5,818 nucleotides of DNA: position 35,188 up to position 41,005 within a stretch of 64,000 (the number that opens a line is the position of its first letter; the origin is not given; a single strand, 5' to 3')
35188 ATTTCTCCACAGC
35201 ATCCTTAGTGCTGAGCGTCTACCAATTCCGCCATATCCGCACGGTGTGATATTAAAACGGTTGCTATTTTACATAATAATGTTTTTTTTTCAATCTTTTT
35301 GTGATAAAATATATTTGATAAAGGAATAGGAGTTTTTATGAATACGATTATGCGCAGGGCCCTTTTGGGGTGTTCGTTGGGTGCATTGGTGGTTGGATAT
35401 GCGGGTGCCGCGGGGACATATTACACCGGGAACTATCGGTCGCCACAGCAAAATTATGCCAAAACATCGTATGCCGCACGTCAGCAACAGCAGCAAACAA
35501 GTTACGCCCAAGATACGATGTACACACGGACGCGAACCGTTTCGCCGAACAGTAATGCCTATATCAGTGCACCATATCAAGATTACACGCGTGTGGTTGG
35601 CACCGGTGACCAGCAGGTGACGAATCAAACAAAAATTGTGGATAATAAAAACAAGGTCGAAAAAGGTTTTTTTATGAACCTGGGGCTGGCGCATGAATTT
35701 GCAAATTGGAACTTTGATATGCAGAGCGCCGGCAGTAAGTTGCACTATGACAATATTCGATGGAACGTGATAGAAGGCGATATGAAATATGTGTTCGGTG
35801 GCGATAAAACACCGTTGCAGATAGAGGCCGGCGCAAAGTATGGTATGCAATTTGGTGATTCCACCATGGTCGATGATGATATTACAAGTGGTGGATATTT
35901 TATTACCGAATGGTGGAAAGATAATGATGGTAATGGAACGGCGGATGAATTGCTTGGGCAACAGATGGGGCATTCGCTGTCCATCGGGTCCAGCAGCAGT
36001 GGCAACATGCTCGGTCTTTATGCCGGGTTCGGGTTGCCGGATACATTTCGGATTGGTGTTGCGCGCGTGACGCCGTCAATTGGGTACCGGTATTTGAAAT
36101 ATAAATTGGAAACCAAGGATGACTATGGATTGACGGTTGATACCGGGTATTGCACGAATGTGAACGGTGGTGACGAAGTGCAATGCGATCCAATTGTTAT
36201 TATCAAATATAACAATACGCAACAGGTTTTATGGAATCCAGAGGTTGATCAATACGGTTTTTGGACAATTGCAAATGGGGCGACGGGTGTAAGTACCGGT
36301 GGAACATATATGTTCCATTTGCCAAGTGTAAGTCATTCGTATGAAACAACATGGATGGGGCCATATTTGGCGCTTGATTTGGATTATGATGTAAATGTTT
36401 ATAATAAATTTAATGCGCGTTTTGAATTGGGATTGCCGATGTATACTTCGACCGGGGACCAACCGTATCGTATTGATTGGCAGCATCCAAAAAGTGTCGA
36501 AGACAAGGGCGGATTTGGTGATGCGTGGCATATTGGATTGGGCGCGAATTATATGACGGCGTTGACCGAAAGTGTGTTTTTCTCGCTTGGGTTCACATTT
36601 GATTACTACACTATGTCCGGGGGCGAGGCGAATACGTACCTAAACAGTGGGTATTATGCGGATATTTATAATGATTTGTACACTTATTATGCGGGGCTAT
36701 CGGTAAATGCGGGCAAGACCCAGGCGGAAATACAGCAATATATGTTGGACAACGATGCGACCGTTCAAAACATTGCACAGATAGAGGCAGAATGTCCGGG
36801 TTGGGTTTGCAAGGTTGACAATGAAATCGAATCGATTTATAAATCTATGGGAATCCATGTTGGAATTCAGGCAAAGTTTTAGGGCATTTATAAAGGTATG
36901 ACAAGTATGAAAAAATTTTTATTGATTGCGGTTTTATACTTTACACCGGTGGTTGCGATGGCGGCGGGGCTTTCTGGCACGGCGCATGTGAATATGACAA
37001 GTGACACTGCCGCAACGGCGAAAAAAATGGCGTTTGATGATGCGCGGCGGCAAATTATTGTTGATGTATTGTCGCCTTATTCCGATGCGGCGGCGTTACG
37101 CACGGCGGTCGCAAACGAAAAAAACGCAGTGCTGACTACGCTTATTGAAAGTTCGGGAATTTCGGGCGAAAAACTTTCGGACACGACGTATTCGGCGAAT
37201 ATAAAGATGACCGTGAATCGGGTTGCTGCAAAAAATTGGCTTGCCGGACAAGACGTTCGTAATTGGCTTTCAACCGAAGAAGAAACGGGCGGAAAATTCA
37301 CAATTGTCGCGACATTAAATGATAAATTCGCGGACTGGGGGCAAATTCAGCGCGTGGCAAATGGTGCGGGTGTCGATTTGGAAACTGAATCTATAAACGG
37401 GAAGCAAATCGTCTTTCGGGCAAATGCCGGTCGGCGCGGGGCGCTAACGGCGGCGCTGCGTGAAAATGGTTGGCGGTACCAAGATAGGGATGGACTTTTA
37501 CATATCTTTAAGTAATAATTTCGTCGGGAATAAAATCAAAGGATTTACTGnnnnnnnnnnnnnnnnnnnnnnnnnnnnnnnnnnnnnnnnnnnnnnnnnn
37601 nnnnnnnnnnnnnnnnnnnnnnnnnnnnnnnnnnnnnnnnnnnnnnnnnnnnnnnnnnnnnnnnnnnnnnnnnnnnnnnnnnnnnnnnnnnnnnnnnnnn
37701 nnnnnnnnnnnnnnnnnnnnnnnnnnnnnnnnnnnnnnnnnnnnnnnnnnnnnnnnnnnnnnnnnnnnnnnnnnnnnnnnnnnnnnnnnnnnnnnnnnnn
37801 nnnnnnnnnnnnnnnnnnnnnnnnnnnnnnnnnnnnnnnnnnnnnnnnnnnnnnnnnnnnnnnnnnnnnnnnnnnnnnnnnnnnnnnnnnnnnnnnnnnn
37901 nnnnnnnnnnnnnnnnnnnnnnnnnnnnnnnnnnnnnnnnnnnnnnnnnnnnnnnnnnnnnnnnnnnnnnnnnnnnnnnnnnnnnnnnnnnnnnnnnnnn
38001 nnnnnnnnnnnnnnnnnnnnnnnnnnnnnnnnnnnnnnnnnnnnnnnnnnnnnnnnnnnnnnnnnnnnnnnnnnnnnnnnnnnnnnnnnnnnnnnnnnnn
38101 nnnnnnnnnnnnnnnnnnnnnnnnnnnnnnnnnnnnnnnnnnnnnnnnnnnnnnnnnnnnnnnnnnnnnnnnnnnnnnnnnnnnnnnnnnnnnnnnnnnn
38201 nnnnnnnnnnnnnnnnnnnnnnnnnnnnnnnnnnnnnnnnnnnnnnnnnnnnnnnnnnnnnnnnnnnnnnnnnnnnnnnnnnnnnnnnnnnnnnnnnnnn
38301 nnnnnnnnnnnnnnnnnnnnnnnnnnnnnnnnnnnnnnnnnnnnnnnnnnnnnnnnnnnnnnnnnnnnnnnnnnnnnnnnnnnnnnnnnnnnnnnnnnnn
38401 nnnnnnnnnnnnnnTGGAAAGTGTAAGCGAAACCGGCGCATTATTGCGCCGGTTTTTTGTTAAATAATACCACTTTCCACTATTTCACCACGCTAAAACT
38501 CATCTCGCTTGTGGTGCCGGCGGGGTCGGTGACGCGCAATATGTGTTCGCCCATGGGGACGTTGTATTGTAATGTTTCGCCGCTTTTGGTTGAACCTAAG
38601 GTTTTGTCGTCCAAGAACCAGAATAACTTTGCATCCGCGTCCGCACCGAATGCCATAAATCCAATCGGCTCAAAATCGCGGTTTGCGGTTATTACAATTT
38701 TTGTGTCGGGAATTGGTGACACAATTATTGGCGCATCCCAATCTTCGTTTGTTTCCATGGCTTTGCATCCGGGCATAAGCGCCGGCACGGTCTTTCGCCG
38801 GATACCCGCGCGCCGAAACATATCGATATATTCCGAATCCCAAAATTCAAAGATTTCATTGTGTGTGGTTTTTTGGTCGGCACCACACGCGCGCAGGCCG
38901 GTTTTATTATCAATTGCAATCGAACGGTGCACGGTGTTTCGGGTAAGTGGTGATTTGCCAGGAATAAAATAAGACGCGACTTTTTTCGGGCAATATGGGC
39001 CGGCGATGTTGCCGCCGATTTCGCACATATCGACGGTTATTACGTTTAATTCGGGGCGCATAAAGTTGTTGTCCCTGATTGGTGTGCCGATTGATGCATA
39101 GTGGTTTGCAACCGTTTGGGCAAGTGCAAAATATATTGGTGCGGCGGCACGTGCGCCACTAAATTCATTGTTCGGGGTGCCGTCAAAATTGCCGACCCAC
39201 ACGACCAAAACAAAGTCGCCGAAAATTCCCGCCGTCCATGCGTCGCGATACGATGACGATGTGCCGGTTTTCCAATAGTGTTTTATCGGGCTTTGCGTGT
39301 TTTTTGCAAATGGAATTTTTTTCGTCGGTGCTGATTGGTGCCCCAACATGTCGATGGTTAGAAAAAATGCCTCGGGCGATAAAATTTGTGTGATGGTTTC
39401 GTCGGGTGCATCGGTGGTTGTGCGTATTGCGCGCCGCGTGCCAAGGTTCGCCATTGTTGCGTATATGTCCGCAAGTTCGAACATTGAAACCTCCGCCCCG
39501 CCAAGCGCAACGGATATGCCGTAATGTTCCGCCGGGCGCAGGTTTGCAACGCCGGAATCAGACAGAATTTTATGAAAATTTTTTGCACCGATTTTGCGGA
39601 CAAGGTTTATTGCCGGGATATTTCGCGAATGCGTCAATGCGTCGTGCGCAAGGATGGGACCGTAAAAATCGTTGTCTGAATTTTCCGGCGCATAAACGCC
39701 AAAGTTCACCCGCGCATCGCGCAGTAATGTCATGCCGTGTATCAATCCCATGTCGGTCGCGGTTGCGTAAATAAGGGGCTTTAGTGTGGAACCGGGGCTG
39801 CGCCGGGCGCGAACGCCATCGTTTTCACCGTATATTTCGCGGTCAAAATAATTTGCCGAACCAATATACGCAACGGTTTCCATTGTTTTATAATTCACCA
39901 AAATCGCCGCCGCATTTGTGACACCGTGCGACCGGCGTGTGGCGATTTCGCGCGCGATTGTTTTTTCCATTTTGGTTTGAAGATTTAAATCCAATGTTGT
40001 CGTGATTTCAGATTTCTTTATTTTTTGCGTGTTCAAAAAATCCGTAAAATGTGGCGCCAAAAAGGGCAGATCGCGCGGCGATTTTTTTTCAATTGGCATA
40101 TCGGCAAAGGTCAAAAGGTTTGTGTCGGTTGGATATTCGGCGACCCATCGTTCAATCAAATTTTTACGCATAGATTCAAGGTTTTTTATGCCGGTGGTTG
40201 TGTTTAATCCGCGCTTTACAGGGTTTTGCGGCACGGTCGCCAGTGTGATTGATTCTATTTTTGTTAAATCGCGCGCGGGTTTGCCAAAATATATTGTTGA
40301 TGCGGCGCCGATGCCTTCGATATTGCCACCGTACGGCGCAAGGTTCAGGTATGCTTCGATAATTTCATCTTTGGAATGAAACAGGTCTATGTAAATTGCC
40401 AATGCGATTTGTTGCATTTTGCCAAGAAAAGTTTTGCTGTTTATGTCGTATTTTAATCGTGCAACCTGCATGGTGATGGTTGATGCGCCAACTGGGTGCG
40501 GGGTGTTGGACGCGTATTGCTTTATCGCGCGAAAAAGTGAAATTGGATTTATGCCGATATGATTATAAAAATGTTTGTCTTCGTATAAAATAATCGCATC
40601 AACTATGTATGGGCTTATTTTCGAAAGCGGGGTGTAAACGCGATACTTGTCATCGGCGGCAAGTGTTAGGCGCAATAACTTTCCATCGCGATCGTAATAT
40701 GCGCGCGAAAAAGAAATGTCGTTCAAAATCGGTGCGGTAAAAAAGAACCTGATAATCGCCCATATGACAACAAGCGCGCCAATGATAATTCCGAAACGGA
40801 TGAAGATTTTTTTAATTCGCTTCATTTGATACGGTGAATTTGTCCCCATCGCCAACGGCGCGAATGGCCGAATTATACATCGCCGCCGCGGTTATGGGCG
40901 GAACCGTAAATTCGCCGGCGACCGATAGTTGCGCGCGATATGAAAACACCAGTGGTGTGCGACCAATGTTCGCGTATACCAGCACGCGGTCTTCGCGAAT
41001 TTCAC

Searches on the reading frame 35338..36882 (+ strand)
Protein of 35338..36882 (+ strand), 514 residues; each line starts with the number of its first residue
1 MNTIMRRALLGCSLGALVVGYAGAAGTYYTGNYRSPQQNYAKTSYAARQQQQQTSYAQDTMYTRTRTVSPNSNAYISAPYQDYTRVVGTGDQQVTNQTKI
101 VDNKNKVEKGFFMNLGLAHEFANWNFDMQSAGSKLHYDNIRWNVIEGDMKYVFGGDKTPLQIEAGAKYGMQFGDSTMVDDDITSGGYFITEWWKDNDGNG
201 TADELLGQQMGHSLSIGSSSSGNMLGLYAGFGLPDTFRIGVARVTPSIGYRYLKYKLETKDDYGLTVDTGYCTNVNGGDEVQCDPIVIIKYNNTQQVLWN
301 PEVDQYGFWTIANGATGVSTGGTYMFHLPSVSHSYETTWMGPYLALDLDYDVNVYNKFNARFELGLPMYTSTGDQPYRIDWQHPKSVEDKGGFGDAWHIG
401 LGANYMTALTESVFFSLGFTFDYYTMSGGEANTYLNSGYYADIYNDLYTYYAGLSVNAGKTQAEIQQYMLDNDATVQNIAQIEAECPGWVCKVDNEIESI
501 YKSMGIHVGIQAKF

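Call 11: search_protein_families(library=ncbifam, proteins=[window:35338-36882:+], max_evalue=0.001)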
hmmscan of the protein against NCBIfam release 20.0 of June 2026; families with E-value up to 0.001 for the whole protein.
window:35338-36882:+ (514 aa): 0 families

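Call 31: search_protein_families(library=pfam, proteins=[window:35338-36882:+], max_evalue=0.001)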
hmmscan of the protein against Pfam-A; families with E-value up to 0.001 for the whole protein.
window:35338-36882:+ (514 aa): 1 family
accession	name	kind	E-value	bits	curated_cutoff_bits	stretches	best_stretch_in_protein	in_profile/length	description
PF17251.8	Pom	-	1.7e-08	34.6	22.4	1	212-434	85-254/285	Protochlamydia outer membrane protein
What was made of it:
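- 35338..36882 (+): Context: Pom-family outer-membrane porin-like gene, divergent from D. Pfam Pom E=1.7e-8, 34.6 bits against a cutoff of 22.4 (call 31).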

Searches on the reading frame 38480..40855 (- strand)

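Call 11: search_protein_families(library=ncbifam, proteins=[window:38480-40855:-], max_evalue=0.001)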
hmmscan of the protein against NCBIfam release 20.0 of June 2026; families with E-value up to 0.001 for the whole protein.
window:38480-40855:- (791 aa): 15 families
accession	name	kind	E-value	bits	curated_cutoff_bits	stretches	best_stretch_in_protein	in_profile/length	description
TIGR02073.1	PBP_1c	equivalog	1.2e-203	678.7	494.2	1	48-789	9-727/728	penicillin-binding protein 1C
NF008414.0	PRK11240.1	equivalog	1.9e-113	380.1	1121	1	16-789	10-773/774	peptidoglycan glycosyltransferase PbpC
TIGR02074.1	PBP_1a_fam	subfamily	1.4e-85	288.1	508.75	1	72-582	2-532/535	PBP1A family penicillin-binding protein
NF051885.1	tranpepglycosPbpC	equivalog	8.4e-67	226.2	900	1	69-576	72-587/632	multimodular transpeptidase-transglycosylase PbpC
TIGR02071.1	PBP_1b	equivalog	1.9e-52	178.4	717.75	2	281-577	369-677/729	penicillin-binding protein 1B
NF011423.0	PRK14850.1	equivalog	2.9e-43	148.3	1275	2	278-575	376-685/764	penicillin-binding protein 1b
NF007061.0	PRK09506.1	equivalog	3.7e-42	144.1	1120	2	282-576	434-740/825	bifunctional glycosyl transferase/transpeptidase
NF008643.0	PRK11636.1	equivalog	1.8e-40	139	1263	2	67-224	61-216/850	peptidoglycan glycosyltransferase/peptidoglycan DD-transpeptidase MrcA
NF038276.1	strep_PBP2A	exception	1.6e-36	125.8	1100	2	72-231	96-249/716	penicillin-binding protein PBP2A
NF038274.1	strep_PBP1B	exception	1.2e-33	116.4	1225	2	69-220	79-235/745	penicillin-binding protein PBP1B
NF038272.1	strep_PBP1A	exception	1.8e-27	95.9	1075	2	21-214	21-213/658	penicillin-binding protein PBP1A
TIGR02070.1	mono_pep_trsgly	equivalog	6.9e-24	84.6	182.65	1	72-214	55-197/224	monofunctional biosynthetic peptidoglycan transglycosylase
NF010008.0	PRK13481.1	equivalog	1.6e-15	57.1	270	1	69-236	77-241/269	glycosyltransferase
NF011685.0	PRK15105.1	subfamily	0.00029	19.5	737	0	284-413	232-362/588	peptidoglycan glycosyltransferase FtsI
TIGR03423.1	pbp2_mrdA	equivalog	0.00044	18.9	455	0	282-436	227-390/593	penicillin-binding protein 2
